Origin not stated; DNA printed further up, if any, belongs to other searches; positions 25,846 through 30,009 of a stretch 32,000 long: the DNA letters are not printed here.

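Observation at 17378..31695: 14-kb array of T9SS type B cargo genes built from ~23 copies of one Cys-bracketed DxDxDG module that I cannot name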

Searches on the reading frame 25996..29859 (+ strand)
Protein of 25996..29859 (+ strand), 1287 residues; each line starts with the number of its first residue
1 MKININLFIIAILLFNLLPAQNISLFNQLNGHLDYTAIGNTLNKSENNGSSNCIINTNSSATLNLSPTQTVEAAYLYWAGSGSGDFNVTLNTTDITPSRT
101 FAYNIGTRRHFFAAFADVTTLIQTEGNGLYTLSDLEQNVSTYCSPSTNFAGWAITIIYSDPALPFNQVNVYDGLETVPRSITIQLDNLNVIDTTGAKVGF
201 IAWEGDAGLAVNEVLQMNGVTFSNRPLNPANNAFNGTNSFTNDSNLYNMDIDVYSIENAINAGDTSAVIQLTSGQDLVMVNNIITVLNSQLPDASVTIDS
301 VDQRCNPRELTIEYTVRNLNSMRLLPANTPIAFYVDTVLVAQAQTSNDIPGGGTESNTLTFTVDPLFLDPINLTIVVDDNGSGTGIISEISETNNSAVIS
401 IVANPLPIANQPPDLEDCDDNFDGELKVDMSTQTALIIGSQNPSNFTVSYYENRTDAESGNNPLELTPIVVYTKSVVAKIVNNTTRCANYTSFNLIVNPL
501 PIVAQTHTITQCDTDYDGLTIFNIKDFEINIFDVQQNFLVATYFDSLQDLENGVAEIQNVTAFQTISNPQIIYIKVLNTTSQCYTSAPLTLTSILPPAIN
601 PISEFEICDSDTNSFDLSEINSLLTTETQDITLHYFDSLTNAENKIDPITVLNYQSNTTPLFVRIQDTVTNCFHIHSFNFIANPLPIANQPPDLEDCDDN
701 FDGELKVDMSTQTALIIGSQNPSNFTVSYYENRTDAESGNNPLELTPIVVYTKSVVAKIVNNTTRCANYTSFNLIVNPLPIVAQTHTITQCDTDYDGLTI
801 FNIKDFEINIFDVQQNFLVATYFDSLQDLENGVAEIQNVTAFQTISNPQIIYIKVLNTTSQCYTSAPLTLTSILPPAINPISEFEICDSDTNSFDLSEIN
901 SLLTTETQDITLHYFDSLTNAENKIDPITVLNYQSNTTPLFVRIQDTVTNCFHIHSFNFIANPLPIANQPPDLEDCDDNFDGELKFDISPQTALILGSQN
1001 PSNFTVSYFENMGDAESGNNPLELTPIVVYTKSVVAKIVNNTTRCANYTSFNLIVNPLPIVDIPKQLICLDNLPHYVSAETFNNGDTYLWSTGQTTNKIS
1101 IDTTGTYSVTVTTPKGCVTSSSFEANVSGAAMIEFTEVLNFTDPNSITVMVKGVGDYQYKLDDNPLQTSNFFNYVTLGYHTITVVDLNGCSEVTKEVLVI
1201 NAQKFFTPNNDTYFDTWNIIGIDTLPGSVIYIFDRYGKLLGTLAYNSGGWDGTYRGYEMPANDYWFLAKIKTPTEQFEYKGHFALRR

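Call 4: search_protein_families(library=pfam, proteins=[window:25996-29859:+], max_evalue=0.1)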
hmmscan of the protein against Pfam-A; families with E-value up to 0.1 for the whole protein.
window:25996-29859:+ (1287 aa): 4 families
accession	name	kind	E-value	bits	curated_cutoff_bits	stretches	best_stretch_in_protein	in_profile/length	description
PF13585.12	CHU_C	-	3.7e-09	37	27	1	1202-1282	3-83/86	CHU_C Type IX secretion signal domain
PF03848.20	TehB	-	0.0029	17.5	20.4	0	1031-1065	109-143/193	Tellurite resistance protein TehB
PF21111.3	CDI_toxin_EC869_like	-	0.022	15.4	27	0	568-621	33-86/123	CDI toxin restriction endonuclease-like domain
PF21614.2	DUF6854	-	0.066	14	27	0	538-574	52-88/96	Domain of unknown function (DUF6854)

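Call 5: search_protein_families(library=ncbifam, proteins=[window:25996-29859:+], max_evalue=0.1)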
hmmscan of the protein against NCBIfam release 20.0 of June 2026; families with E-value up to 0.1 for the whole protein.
window:25996-29859:+ (1287 aa): 2 families
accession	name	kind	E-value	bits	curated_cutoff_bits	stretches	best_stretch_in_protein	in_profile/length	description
TIGR04131.1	Bac_Flav_CTERM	domain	3.7e-30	103.9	35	1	1200-1287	1-85/85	T9SS type B sorting domain-containing protein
NF003508.0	PRK05170.2-6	equivalog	0.0069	16.2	286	0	1025-1087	45-106/152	YcgN family cysteine cluster protein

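Call 17: find_encoding_contigs(protein=window:25996-29859:+, flank=10000, max_places=4)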
Protein window:25996-29859:+ (1287 aa): no gene with exactly this product is on record in the collection.
